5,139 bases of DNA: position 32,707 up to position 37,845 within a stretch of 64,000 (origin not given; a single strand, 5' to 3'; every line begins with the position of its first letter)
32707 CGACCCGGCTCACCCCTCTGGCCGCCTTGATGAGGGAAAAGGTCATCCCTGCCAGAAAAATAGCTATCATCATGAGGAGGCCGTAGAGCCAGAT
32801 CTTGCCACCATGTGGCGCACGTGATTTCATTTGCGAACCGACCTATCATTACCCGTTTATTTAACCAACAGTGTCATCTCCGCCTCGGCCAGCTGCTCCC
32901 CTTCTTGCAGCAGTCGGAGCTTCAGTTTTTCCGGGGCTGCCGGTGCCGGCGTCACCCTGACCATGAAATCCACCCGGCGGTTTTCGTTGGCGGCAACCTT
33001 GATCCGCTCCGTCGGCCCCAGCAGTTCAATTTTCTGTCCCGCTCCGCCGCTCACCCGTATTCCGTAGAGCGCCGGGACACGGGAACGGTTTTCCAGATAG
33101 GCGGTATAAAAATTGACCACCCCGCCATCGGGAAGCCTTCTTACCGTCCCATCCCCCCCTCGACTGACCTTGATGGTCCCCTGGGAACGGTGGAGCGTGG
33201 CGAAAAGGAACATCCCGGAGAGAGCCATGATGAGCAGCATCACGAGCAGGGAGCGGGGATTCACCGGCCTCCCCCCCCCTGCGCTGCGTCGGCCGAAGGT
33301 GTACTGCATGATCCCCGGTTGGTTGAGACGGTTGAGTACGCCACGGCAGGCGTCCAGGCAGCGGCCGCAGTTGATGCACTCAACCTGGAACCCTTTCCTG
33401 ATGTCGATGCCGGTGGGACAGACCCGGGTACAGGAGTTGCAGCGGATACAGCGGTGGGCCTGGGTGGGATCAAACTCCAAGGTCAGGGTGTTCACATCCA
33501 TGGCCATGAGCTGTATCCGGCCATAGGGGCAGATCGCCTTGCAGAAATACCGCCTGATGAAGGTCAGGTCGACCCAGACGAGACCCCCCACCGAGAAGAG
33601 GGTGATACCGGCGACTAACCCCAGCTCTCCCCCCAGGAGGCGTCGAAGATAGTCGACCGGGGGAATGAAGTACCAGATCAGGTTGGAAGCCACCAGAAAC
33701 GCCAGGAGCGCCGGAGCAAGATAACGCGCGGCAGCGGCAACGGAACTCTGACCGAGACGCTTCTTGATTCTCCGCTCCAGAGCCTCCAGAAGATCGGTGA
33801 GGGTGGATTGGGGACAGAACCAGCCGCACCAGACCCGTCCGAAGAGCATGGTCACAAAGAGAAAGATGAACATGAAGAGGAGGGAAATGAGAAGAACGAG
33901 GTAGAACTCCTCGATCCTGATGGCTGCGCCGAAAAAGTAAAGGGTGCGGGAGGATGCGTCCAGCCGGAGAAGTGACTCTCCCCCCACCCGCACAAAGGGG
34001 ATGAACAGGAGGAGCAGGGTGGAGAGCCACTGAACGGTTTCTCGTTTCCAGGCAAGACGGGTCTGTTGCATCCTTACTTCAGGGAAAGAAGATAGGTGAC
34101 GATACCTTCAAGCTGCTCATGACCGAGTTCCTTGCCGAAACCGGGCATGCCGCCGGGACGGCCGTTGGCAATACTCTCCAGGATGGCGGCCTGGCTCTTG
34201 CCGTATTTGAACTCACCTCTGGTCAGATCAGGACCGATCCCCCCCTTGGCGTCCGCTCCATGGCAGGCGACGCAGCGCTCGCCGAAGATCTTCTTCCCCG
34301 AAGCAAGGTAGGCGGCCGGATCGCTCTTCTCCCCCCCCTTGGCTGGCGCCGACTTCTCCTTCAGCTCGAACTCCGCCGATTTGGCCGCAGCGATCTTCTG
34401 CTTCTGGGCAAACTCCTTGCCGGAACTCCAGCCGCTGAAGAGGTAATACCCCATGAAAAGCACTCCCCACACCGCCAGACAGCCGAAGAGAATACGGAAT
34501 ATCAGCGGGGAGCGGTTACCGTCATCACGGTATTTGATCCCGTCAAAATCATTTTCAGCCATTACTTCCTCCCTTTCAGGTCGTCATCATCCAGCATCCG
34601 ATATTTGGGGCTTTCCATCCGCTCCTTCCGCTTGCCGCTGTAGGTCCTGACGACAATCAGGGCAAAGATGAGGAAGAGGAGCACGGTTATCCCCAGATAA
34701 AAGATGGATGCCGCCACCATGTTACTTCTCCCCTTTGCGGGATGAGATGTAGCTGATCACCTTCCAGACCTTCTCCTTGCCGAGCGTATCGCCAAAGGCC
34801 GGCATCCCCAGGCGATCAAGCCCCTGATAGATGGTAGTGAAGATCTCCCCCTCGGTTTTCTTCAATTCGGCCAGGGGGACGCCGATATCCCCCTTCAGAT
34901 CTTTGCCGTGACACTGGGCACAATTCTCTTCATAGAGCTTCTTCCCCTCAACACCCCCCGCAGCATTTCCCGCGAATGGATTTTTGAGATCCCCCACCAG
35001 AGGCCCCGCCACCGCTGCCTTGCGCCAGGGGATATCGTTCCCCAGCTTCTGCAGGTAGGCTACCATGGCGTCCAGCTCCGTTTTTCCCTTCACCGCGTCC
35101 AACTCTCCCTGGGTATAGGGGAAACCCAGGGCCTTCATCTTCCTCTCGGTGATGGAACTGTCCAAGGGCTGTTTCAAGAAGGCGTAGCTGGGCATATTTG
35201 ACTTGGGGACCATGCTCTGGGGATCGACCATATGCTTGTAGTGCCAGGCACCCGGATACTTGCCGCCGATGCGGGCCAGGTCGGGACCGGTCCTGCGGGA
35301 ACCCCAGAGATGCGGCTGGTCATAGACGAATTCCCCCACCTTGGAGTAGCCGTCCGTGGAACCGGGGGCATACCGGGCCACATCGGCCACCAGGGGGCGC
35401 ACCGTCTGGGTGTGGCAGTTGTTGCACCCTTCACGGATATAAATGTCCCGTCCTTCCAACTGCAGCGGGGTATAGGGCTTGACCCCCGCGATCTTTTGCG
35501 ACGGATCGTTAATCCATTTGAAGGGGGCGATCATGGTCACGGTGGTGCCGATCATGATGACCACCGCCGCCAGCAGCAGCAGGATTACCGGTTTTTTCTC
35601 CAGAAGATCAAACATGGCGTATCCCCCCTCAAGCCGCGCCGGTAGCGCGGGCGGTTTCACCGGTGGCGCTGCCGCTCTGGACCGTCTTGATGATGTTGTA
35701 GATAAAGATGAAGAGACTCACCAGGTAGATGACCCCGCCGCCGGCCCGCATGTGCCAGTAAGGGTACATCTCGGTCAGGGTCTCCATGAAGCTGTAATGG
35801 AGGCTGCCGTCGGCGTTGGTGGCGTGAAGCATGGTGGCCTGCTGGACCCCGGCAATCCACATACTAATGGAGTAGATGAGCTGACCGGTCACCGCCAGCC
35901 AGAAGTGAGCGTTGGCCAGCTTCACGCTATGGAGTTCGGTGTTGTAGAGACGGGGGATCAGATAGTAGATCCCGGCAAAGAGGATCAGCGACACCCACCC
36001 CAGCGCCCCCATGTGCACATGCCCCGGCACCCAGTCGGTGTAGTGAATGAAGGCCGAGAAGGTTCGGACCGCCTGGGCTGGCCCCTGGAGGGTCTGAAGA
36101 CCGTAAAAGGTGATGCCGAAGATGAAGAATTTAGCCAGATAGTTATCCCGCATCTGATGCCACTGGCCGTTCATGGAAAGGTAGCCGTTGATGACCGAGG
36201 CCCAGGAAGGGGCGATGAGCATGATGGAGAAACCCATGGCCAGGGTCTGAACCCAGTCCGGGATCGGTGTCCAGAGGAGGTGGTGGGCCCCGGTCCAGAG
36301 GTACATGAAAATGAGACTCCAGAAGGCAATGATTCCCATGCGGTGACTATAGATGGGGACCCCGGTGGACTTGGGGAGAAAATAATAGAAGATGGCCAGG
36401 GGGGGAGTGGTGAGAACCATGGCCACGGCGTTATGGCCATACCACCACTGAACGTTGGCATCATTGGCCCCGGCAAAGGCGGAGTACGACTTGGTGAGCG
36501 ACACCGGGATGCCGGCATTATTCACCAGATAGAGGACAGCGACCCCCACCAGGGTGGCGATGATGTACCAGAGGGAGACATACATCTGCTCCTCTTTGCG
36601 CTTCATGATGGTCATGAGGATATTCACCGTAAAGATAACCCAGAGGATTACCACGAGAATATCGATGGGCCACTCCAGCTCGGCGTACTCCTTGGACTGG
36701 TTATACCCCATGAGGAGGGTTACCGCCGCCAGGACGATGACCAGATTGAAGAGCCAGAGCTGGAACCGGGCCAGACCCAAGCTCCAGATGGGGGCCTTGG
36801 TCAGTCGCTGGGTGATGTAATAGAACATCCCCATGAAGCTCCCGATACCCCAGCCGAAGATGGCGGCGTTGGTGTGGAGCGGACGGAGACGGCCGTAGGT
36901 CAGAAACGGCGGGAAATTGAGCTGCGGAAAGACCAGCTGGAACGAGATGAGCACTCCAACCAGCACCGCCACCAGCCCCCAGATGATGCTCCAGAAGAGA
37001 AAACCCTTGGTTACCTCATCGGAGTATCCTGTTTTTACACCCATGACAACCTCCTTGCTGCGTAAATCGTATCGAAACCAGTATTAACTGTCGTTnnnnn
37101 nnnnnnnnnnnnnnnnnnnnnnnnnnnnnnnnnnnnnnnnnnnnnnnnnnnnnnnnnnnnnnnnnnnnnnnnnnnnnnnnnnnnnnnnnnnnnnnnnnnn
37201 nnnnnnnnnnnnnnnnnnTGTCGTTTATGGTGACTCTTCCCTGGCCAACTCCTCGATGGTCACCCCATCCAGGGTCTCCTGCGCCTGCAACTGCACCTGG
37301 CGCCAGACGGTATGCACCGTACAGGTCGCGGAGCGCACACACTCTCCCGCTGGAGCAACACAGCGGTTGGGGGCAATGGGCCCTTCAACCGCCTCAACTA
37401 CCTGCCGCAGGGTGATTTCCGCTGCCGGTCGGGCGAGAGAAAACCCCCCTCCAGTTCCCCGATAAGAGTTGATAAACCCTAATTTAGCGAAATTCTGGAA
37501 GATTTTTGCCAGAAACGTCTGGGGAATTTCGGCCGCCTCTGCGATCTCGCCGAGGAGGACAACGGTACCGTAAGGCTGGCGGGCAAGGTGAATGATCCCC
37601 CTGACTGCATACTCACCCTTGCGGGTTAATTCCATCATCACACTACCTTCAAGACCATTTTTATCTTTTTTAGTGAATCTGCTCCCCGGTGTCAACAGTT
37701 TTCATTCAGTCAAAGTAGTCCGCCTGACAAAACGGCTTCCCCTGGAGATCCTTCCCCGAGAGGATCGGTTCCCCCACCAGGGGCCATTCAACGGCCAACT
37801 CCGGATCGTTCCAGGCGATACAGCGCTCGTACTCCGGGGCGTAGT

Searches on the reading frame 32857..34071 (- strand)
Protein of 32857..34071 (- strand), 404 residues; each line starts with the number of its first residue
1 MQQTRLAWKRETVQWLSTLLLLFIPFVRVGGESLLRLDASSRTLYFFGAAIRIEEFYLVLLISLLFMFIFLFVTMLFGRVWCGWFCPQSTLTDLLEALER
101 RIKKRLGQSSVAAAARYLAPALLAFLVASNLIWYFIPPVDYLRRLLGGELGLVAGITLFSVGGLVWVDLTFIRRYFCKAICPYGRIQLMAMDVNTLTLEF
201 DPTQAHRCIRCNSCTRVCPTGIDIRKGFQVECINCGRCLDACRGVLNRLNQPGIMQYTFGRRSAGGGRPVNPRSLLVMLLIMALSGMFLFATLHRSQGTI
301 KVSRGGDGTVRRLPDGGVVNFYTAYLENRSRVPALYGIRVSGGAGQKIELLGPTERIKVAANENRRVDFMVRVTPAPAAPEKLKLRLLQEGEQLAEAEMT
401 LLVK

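Call 4: search_protein_families(library=pfam, proteins=[window:32857-34071:-], max_evalue=0.001)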
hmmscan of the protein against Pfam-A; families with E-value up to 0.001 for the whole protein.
window:32857-34071:- (404 aa): 12 families
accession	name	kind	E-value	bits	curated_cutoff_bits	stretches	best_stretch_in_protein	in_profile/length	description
PF13746.11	Fer4_18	-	6.9e-24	84.7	27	1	205-258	58-112/114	4Fe-4S dicluster domain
PF12801.12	Fer4_5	-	1.7e-14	53.9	22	1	61-104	3-47/48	4Fe-4S binding domain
PF11614.14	FixG_C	-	5.6e-10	39.9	25.6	1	288-387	1-101/119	IG-like fold at C-terminal of FixG, putative oxidoreductase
PF12838.12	Fer4_7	-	2.8e-09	37.7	27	1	176-222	7-52/52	4Fe-4S dicluster domain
PF13187.11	Fer4_9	-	6.8e-08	32.9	27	1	177-221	8-50/52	4Fe-4S dicluster domain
PF14697.11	Fer4_21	-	1.6e-06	28.5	35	1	176-220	13-53/59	4Fe-4S dicluster domain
PF13534.11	Fer4_17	-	1.2e-05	26.1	22.2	0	199-223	37-61/61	4Fe-4S dicluster domain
PF13183.11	Fer4_8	-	2.9e-05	24.9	27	0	177-222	11-68/68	4Fe-4S dicluster domain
PF12800.12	Fer4_4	-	4.4e-05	23.9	24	0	206-221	2-17/17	4Fe-4S binding domain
PF13237.11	Fer4_10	-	7.5e-05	23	25.5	1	205-242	6-52/53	4Fe-4S dicluster domain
PF12837.12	Fer4_6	-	8.3e-05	22.8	25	0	205-221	6-22/24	4Fe-4S binding domain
PF00037.32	Fer4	-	0.00019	21.5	21.1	0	207-221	7-21/24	4Fe-4S binding domain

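Call 11: find_related_loci(query=window:32857-34071:-, collection=genome_contigs, flank=10000)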
Query window:32857-34071:- (404 aa) in genome_contigs; peptide patterns used: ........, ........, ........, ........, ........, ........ (x = any residue, [..] = any of these).
162 stretches matched a pattern; 88 encode a relative of the query (tblastn E <= 1e-3); the best 80 are kept; 80 distinct loci.
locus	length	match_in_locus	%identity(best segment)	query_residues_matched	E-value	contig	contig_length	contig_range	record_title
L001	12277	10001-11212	80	1-404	0e+0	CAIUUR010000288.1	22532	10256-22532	MAG: uncultured Geobacteraceae bacterium isolate VK3_bin-0517 genome assembly, contig: bin-0517:288/568, whole genome sh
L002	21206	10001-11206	78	3-404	0e+0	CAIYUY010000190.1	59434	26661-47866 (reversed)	MAG: uncultured Desulfuromonadales bacterium isolate F14_bin-0369 genome assembly, contig: bin-0369:190/369, whole genom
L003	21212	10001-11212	71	1-404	9e-177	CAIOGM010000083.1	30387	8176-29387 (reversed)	MAG: uncultured Geobacter sp. isolate A14_bin-2059 genome assembly, contig: bin-2059:083/179, whole genome shotgun seque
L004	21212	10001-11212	54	1-404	7e-156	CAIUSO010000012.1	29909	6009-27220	MAG: uncultured Geobacteraceae bacterium isolate E14_bin-1988 genome assembly, contig: bin-1988:012/169, whole genome sh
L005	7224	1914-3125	56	1-404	3e-155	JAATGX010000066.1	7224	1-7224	MAG: Desulfuromonadales bacterium isolate bin_92 k141_14363066, whole genome shotgun sequence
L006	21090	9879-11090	54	1-404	1e-153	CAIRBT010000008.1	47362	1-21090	MAG: uncultured Geobacteraceae bacterium isolate E14_bin-2280 genome assembly, contig: bin-2280:008/191, whole genome sh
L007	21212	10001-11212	55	1-404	3e-150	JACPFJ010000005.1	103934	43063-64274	MAG: Deltaproteobacteria bacterium isolate NC_groundwater_358_Ag_B-0.1um_60_13 GD18-4_B1_scaffold_23863, whole genome sh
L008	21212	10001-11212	53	1-404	8e-150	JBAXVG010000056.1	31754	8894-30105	MAG: Desulfuromonadales bacterium isolate ELA681 MAG681_56, whole genome shotgun sequence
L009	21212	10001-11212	54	1-404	2e-145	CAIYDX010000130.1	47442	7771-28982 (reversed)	MAG: uncultured Geobacteraceae bacterium isolate AlinenLipids_bin-4284 genome assembly, contig: bin-4284:130/419, whole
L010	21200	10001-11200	52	3-404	1e-138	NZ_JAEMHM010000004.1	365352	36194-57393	Geomesophilobacter sediminis strain Red875 NODE_4_length_365352_cov_146.614433, whole genome shotgun sequence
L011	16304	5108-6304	53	5-402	1e-132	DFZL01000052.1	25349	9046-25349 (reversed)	MAG TPA_asm: Geobacter sp. UBA4057 UBA4057_contig_9534, whole genome shotgun sequence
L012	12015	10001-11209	51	1-404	5e-129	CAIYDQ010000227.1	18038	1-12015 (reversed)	MAG: uncultured Geobacter sp. isolate MJ-time_bin-1817 genome assembly, contig: bin-1817:227/368, whole genome shotgun s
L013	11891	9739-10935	54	6-404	4e-128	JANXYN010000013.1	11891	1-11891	MAG: Geobacteraceae bacterium isolate GL140_3_metabat_43 GL140_3_k141_9547, whole genome shotgun sequence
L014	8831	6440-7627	46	8-398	5e-110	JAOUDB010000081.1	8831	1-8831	MAG: Desulfuromonadales bacterium isolate 24_Oct_SF_Bin9 24_Oct_SF_Bin9_scaffold_2012_c1, whole genome shotgun sequence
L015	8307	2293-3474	46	8-398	3e-109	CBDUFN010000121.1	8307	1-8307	MAG TPA_asm: uncultured bacterium isolate SRR22808124_concoct_38 genome assembly, contig: ERZ25043433.4925, whole genome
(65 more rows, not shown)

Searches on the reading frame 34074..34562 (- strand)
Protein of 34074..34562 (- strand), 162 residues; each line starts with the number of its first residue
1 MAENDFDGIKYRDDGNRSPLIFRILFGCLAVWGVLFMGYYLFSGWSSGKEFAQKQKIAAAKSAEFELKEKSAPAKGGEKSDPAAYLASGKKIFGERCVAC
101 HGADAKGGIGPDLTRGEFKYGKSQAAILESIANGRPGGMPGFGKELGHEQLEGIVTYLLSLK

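Call 4: search_protein_families(library=pfam, proteins=[window:34074-34562:-], max_evalue=0.001)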
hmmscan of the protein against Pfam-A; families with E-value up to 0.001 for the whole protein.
window:34074-34562:- (162 aa): 2 families
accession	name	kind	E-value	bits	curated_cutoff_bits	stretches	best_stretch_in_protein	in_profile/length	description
PF13442.11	Cytochrome_CBB3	-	1.4e-14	54.5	27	1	86-158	3-68/68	Cytochrome C oxidase, cbb3-type, subunit III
PF00034.26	Cytochrom_C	-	2.5e-10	42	21.3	1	87-162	2-90/90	Cytochrome c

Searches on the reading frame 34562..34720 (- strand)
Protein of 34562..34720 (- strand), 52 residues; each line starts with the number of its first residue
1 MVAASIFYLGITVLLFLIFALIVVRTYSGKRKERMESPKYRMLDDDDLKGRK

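Call 4: search_protein_families(library=pfam, proteins=[window:34562-34720:-], max_evalue=0.001)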
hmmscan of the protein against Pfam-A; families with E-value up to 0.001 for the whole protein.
window:34562-34720:- (52 aa): 1 family
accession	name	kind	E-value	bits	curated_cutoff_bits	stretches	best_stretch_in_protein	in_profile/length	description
PF05545.16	FixQ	-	3e-07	30.7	29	1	5-46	8-49/49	Cbb3-type cytochrome oxidase component FixQ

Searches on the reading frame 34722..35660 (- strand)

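Call 4: search_protein_families(library=pfam, proteins=[window:34722-35660:-], max_evalue=0.001)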
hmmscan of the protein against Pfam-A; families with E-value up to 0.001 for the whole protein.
window:34722-35660:- (312 aa): 3 families
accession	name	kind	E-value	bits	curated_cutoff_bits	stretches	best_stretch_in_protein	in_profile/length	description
PF02433.20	FixO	-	3.7e-69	233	29.6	1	19-191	3-173/219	Cytochrome C oxidase, mono-heme subunit/FixO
PF13442.11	Cytochrome_CBB3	-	1.2e-16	61.2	27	1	238-305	5-68/68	Cytochrome C oxidase, cbb3-type, subunit III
PF00034.26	Cytochrom_C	-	3.4e-12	48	21.3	1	238-307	3-88/90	Cytochrome c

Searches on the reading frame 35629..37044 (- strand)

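Call 4: search_protein_families(library=pfam, proteins=[window:35629-37044:-], max_evalue=0.001)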
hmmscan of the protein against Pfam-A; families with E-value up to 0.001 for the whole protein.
window:35629-37044:- (471 aa): 1 family
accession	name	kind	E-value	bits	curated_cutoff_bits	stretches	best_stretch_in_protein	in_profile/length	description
PF00115.25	COX1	-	2.3e-108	363.3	34.8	1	11-439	2-436/436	Cytochrome C and Quinol oxidase polypeptide I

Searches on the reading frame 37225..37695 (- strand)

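Call 4: search_protein_families(library=pfam, proteins=[window:37225-37695:-], max_evalue=0.001)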
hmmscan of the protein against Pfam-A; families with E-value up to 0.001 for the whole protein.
window:37225-37695:- (156 aa): 1 family
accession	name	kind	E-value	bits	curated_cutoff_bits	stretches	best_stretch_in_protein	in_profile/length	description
PF02082.26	Rrf2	-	2.1e-36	125.4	30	1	23-152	1-131/132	Iron-dependent Transcriptional regulator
